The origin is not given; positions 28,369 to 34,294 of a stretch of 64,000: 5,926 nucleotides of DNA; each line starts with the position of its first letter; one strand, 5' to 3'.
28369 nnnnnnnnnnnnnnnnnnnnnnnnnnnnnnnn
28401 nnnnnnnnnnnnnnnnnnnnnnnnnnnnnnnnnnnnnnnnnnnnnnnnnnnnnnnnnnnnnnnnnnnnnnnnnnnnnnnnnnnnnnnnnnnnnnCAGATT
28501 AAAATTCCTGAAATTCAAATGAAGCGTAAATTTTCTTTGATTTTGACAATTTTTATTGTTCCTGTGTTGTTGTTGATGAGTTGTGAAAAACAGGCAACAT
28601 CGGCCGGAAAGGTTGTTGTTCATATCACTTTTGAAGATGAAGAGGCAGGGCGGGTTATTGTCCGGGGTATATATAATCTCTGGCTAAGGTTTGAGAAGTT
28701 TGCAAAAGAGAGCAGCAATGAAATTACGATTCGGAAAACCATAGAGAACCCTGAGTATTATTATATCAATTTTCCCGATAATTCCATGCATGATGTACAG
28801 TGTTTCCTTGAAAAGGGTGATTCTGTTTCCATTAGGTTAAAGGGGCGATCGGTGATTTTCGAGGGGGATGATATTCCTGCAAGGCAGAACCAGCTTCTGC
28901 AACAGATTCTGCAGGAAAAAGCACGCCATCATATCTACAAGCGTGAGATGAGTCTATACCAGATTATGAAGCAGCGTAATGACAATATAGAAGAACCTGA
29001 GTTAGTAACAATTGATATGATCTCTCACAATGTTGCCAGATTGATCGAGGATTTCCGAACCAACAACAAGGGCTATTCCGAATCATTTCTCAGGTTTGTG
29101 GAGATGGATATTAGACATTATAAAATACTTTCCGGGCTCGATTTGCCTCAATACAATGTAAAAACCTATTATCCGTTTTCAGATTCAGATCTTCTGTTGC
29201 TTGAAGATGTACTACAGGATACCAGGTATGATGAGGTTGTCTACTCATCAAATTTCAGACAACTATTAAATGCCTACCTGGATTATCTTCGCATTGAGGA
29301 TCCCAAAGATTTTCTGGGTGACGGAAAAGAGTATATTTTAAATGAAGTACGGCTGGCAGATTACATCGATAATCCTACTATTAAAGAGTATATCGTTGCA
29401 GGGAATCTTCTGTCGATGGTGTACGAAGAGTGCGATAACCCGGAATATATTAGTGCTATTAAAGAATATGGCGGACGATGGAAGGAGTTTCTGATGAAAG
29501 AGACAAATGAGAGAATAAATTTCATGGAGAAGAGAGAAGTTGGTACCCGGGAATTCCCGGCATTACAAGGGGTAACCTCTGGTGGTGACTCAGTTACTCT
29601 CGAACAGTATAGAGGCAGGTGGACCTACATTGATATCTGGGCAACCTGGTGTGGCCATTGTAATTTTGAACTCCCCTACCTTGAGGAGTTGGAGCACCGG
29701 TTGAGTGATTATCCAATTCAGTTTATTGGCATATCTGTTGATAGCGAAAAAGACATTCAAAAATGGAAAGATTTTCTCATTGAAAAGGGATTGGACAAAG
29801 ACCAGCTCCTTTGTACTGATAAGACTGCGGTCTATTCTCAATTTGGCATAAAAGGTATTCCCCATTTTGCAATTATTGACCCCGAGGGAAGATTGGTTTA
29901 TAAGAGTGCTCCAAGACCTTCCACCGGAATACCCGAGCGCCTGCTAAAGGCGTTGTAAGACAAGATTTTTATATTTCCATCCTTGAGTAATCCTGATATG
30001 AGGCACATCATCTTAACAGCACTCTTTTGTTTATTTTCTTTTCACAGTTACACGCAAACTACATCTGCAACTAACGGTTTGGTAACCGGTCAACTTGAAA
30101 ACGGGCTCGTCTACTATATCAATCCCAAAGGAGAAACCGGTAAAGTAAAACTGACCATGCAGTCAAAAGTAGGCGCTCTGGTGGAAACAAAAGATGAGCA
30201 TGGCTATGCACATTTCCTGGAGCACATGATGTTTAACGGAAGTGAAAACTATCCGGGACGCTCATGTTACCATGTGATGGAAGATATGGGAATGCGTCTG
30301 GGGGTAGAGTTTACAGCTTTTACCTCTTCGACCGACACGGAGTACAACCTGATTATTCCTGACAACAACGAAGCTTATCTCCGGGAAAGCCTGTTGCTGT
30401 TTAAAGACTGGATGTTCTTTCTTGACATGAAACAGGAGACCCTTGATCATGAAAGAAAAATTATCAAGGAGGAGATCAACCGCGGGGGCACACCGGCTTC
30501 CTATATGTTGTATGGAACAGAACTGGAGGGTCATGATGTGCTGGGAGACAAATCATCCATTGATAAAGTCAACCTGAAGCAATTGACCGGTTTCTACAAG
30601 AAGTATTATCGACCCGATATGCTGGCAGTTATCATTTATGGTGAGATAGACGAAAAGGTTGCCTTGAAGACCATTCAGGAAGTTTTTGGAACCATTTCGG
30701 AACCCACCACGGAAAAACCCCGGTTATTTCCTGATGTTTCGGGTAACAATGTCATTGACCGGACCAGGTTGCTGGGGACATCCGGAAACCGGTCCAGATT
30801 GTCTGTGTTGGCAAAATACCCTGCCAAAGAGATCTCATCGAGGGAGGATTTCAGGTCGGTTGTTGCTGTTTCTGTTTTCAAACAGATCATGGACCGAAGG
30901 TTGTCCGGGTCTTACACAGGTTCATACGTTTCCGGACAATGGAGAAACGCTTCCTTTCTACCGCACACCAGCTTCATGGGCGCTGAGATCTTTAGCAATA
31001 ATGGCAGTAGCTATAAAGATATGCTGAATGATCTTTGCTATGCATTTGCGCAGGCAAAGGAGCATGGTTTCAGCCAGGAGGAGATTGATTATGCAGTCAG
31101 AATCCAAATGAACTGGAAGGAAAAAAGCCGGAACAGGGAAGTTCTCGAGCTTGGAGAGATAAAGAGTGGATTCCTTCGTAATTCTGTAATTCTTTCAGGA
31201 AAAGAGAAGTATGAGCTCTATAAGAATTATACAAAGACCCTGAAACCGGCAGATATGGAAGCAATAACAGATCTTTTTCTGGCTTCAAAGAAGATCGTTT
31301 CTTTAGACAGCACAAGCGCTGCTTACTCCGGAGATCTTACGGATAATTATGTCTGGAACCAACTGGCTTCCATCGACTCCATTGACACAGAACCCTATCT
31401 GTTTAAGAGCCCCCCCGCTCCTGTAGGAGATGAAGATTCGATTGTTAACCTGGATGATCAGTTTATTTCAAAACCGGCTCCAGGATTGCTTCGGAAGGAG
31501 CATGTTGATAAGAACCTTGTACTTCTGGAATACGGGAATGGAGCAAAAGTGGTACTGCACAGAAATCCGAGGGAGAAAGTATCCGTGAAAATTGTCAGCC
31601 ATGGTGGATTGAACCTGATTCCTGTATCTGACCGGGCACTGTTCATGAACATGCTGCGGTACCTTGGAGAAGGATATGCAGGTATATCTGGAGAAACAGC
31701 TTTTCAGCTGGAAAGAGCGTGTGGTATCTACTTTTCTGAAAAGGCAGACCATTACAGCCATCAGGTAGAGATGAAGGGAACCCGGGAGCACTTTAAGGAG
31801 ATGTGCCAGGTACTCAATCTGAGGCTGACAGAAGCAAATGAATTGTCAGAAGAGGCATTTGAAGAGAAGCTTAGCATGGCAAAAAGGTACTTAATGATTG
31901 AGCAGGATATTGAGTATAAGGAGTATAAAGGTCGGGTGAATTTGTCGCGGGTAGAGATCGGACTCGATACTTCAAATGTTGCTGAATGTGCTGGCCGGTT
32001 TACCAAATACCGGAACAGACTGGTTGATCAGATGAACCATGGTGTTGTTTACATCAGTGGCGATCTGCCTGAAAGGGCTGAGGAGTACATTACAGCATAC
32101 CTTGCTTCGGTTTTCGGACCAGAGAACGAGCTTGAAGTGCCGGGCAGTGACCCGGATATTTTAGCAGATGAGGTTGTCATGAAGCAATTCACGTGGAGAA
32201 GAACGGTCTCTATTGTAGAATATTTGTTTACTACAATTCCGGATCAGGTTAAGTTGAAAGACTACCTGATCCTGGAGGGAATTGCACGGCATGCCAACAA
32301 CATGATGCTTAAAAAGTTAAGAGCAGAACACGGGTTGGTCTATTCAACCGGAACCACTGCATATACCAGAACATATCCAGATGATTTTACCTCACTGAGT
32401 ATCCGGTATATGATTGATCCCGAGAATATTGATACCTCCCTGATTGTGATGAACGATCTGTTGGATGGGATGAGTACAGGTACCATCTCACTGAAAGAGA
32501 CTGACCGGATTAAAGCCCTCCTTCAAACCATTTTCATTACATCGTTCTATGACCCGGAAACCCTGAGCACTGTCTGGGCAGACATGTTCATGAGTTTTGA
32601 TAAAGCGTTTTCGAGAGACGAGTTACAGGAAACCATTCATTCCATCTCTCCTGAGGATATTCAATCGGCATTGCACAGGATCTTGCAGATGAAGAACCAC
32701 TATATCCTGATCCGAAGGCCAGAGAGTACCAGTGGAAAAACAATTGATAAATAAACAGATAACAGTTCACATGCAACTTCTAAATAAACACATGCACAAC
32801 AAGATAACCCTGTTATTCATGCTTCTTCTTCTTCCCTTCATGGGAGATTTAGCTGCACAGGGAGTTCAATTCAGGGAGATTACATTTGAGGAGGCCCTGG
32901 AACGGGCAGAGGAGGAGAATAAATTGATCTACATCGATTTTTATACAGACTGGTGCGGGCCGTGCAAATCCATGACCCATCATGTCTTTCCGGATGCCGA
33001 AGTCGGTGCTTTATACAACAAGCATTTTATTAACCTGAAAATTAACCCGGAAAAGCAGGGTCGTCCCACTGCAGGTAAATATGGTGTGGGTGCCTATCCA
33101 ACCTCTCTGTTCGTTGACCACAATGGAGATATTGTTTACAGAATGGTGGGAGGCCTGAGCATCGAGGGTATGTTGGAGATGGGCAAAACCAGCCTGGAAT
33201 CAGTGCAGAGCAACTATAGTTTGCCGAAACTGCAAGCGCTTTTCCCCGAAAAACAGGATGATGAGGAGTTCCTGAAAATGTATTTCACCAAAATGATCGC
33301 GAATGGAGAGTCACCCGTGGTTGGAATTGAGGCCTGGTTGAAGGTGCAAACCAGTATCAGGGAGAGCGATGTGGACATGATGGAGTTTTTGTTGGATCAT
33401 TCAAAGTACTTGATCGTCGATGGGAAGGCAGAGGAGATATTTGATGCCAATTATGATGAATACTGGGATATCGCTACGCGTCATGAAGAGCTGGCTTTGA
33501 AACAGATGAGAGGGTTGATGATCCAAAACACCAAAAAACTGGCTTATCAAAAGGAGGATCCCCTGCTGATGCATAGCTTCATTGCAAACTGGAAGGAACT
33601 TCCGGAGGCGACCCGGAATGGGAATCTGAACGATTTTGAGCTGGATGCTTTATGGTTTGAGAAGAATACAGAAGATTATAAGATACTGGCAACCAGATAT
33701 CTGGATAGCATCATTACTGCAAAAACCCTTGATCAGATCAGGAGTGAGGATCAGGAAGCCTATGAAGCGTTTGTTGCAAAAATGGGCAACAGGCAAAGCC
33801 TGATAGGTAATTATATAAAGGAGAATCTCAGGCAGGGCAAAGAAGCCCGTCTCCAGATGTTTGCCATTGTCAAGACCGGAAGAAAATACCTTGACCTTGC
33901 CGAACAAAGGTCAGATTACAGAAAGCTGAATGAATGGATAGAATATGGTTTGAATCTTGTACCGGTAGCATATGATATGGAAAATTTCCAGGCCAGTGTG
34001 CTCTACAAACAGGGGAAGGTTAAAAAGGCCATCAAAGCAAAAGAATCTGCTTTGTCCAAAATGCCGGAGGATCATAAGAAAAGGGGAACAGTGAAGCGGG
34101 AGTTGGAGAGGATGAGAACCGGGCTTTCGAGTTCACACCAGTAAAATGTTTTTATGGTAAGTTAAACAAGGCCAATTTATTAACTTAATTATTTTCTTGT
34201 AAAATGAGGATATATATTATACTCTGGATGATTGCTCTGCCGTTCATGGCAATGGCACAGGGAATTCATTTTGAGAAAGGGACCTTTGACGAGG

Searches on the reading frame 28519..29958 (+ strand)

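Call 43: search_protein_families(library=pfam, proteins=[window:28519-29958:+], max_evalue=0.00001)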
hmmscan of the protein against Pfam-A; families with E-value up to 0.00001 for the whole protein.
window:28519-29958:+ (479 aa): 4 families
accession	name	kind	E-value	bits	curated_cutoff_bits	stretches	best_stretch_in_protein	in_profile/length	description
PF00578.27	AhpC-TSA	-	2.8e-14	53.5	26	1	345-461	4-123/124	AhpC/TSA family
PF08534.16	Redoxin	-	5.7e-14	52.6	26.6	1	346-467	6-136/148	Redoxin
PF13905.12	Thioredoxin_8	-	6.7e-09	36.4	27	1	369-458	4-93/94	Thioredoxin-like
PF00085.26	Thioredoxin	-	4.8e-08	33.4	23.5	0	371-414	23-65/103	Thioredoxin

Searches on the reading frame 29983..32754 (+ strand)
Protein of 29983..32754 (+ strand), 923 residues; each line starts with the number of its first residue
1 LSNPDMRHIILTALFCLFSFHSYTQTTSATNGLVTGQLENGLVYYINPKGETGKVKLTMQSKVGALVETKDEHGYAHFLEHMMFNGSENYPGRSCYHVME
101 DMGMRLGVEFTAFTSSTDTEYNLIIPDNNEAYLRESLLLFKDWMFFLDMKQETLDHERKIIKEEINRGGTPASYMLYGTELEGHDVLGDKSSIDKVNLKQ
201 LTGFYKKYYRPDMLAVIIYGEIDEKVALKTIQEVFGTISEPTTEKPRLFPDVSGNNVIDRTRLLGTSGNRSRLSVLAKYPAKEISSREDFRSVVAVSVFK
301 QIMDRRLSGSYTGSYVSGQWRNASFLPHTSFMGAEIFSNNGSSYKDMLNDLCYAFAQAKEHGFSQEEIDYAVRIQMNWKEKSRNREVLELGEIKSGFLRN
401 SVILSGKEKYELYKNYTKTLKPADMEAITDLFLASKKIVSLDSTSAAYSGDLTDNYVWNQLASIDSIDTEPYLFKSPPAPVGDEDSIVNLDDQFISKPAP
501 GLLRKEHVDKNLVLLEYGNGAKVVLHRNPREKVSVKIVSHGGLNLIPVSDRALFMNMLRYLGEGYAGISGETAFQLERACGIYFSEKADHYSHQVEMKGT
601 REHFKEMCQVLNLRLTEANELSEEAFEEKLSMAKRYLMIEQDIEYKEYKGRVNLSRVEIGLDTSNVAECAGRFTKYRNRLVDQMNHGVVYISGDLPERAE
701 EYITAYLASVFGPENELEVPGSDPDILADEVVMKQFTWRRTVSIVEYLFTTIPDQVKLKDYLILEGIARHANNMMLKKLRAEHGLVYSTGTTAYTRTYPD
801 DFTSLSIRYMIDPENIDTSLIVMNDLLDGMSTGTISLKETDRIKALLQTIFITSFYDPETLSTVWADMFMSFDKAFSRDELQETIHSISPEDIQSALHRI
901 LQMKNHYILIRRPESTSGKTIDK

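Call 43: search_protein_families(library=pfam, proteins=[window:29983-32754:+], max_evalue=0.00001)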
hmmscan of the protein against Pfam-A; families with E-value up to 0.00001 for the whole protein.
window:29983-32754:+ (923 aa): 2 families
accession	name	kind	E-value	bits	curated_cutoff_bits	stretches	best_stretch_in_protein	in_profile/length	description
PF05193.26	Peptidase_M16_C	-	2.9e-22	79.8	23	2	195-373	1-179/181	Peptidase M16 inactive domain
PF00675.25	Peptidase_M16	-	1.6e-18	67.5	22.3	1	54-166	12-117/149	Insulinase (Peptidase family M16)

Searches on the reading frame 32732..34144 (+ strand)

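Call 43: search_protein_families(library=pfam, proteins=[window:32732-34144:+], max_evalue=0.00001)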
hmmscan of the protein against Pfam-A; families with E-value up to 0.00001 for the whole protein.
window:32732-34144:+ (470 aa): 4 families
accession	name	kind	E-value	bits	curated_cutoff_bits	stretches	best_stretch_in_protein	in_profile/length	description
PF03190.21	Thioredox_DsbH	-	3.9e-10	40.4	27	1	41-108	16-82/163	Protein of unknown function, DUF255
PF00085.26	Thioredoxin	-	4.5e-10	39.9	23.5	1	50-143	8-93/103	Thioredoxin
PF13899.12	Thioredoxin_7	-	6.6e-10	39.4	27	1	51-129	5-82/83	Thioredoxin-like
PF13098.12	Thioredoxin_2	-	6.9e-09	36.4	27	1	59-148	1-101/104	Thioredoxin-like domain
